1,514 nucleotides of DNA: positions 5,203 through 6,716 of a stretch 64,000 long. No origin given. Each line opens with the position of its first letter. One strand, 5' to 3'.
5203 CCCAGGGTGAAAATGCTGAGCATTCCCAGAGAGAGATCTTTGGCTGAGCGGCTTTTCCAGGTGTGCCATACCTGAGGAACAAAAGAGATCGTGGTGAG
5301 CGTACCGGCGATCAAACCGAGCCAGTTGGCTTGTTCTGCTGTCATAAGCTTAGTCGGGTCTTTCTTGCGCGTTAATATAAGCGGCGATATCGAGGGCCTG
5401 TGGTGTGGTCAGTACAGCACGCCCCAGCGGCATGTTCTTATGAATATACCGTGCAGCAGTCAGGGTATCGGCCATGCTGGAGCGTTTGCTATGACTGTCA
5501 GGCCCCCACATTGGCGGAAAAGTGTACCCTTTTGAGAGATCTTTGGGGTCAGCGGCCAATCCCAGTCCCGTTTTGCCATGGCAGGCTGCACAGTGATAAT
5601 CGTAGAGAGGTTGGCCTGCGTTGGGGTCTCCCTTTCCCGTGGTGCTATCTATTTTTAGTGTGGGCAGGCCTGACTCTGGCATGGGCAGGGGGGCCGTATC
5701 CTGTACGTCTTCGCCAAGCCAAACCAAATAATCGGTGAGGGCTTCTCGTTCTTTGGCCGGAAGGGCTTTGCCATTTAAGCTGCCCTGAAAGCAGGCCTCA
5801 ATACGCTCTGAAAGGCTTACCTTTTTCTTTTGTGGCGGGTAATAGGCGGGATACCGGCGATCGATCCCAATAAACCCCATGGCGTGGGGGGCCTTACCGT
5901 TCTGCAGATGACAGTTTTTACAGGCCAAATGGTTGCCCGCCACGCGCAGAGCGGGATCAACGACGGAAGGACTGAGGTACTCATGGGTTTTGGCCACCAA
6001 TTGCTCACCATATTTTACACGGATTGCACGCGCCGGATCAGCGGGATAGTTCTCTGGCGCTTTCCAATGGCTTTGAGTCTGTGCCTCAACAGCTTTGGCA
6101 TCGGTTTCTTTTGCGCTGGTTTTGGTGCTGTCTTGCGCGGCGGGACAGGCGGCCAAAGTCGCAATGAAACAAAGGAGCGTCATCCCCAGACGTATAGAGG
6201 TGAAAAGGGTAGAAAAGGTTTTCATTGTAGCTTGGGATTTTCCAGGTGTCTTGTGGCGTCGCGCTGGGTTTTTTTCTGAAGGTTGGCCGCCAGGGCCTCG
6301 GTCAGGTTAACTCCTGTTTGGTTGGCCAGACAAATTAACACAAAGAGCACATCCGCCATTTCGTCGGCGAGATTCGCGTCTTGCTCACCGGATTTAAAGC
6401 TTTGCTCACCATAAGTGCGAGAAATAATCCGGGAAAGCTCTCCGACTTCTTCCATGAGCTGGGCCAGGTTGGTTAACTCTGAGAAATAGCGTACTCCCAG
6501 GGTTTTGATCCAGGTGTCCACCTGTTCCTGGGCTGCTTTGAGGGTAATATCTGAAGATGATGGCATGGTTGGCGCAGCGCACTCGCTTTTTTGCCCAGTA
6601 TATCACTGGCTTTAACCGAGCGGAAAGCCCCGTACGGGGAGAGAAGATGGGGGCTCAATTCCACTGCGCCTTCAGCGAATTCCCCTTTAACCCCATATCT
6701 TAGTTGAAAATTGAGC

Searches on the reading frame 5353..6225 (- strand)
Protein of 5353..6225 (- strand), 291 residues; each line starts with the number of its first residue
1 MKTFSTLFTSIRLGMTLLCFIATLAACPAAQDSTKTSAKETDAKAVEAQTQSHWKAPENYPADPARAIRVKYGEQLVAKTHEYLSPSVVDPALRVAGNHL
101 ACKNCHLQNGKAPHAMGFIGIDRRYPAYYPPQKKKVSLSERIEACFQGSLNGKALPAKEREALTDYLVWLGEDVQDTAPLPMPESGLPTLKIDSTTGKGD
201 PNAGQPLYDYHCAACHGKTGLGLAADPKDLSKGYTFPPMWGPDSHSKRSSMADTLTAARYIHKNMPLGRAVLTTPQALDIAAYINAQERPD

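Call 65: search_protein_families(library=pfam, proteins=[window:5353-6225:-], max_evalue=0.00001)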
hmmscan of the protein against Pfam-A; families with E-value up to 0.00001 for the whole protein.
window:5353-6225:- (291 aa): 2 families
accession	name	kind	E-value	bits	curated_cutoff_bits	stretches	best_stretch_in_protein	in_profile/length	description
PF13442.11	Cytochrome_CBB3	-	4.9e-08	33.6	27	1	200-284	2-68/68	Cytochrome C oxidase, cbb3-type, subunit III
PF00034.26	Cytochrom_C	-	2.8e-06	29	21.3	0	203-285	3-87/90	Cytochrome c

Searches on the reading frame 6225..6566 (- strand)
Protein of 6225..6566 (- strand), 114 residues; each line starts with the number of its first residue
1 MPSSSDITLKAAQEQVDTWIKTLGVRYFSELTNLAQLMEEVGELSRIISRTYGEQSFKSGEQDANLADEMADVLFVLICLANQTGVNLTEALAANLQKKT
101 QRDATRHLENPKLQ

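Call 68: search_protein_families(library=pfam, proteins=[window:6225-6566:-], max_evalue=0.01)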
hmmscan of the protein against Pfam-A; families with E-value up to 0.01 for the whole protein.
window:6225-6566:- (114 aa): 3 families
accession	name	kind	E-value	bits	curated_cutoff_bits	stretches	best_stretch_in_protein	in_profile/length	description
PF03819.22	MazG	-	3.1e-14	53.4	22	1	29-105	2-72/74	MazG nucleotide pyrophosphohydrolase domain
PF12643.12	MazG-like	-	3.3e-06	27.7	27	1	41-101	19-68/85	MazG-like family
PF01503.22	PRA-PH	-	4.7e-06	27.4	21.3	1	34-93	31-80/86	Phosphoribosyl-ATP pyrophosphohydrolase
